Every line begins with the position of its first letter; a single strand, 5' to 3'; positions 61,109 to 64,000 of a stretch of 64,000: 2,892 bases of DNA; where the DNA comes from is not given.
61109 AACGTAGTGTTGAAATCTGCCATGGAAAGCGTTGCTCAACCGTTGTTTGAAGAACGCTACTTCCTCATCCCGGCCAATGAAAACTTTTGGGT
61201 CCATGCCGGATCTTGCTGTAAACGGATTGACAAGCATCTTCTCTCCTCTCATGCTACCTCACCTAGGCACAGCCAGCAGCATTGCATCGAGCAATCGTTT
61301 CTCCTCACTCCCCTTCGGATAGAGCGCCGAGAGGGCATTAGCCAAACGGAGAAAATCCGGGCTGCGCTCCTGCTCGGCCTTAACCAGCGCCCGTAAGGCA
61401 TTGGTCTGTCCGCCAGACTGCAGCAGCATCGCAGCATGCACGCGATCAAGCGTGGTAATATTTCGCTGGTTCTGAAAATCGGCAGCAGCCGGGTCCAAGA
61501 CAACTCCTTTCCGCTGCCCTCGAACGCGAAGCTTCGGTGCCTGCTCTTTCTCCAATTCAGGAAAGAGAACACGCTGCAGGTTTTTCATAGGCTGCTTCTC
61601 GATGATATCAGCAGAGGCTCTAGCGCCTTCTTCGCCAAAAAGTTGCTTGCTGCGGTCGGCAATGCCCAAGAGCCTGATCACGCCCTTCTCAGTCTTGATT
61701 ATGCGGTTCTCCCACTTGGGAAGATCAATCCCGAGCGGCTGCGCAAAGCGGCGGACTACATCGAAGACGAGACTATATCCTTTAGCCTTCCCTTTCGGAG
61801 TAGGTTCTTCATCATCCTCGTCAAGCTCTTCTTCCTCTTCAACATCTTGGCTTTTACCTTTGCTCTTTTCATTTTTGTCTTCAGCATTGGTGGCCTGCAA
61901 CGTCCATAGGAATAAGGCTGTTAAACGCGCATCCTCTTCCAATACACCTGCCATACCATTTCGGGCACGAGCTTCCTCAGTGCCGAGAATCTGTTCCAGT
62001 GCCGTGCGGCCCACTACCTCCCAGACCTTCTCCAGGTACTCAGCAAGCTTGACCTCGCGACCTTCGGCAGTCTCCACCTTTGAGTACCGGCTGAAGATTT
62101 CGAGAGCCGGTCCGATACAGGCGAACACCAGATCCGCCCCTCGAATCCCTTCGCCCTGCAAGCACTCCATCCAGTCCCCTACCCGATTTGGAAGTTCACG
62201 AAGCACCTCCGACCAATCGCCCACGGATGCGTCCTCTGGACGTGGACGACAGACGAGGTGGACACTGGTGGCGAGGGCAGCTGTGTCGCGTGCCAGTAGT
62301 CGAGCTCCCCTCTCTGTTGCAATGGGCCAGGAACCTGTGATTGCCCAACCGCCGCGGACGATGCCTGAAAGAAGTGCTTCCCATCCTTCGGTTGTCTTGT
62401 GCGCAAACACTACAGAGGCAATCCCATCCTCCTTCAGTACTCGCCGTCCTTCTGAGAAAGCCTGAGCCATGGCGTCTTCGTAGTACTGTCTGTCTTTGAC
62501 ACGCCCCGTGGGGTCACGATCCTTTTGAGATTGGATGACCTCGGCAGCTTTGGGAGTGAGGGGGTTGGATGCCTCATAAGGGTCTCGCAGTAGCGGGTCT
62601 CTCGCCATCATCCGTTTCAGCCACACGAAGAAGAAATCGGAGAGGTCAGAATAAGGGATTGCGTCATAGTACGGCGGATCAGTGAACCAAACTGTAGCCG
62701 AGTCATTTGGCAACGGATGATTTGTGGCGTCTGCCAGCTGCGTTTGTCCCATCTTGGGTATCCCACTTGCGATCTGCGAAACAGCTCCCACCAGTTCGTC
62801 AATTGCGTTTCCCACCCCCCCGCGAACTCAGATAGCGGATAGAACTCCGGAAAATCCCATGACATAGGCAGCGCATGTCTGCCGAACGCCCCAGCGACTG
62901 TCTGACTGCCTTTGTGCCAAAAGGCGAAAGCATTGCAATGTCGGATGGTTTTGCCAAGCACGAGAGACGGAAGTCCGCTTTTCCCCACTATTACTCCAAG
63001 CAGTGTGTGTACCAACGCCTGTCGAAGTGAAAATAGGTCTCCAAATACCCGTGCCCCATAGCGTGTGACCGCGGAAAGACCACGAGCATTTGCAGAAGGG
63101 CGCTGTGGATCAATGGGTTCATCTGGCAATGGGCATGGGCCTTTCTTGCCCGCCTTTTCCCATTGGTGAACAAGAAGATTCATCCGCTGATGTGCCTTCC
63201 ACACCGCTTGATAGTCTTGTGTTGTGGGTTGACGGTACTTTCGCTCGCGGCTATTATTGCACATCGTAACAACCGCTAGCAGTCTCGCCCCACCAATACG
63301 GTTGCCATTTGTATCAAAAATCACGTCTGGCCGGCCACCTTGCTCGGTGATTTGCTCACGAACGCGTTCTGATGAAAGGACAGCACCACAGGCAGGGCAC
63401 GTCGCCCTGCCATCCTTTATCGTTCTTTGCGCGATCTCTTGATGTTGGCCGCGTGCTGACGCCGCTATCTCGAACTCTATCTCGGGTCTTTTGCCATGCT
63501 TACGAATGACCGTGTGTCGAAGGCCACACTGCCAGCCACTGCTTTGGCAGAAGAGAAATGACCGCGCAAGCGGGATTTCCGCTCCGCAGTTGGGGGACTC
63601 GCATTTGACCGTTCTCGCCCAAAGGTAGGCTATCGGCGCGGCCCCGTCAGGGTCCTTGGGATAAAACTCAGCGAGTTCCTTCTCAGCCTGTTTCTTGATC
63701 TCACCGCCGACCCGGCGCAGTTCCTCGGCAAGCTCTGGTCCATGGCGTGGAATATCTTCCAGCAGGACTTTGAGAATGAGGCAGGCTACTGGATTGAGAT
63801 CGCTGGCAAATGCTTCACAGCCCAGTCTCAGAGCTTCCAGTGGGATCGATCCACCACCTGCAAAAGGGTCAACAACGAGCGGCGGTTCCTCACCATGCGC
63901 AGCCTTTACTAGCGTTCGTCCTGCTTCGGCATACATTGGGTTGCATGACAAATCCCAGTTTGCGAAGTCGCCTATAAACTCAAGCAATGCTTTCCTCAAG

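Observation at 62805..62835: Methyltransferase frame broken exactly at a G7/C7 homopolymer (possible phase-variation switch)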

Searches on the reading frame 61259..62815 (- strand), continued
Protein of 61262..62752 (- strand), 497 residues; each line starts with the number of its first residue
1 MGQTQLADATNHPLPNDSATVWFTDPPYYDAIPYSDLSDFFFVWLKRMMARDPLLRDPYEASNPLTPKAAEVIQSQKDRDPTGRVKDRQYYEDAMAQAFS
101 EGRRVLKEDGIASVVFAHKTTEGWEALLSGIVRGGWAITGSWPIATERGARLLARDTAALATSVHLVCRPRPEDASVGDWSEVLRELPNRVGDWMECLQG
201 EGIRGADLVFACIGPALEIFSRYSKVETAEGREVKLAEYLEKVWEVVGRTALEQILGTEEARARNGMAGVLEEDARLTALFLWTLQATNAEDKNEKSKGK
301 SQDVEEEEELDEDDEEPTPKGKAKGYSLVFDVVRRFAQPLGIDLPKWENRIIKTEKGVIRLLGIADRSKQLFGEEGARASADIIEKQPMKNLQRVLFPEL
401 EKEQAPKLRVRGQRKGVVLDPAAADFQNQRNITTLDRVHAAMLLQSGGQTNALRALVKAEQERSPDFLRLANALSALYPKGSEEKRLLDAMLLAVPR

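Call 51: search_protein_families(library=pfam, proteins=[L022:4816-5997:+, L049:4811-6004:+, L049:8989-9957:+], max_evalue=0.001)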
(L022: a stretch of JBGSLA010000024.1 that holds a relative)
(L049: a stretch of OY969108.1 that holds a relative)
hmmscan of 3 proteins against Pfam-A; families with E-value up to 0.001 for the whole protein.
L022:4816-5997:+ (393 aa): 0 families

L049:4811-6004:+ (397 aa): 0 families

L049:8989-9957:+ (322 aa): 0 families

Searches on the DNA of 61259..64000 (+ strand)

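Call 7: search_dna_similar(query=window:61259-64000:+, collection=ecoli_genomes, mode=near, max_rows=10)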
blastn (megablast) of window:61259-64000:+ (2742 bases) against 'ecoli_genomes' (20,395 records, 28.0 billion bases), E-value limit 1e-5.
No match.

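Call 8: search_dna_similar(query=window:61259-64000:+, collection=plasmids, mode=near, max_rows=10)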
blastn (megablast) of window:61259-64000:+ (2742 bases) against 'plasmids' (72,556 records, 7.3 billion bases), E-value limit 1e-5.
No match.
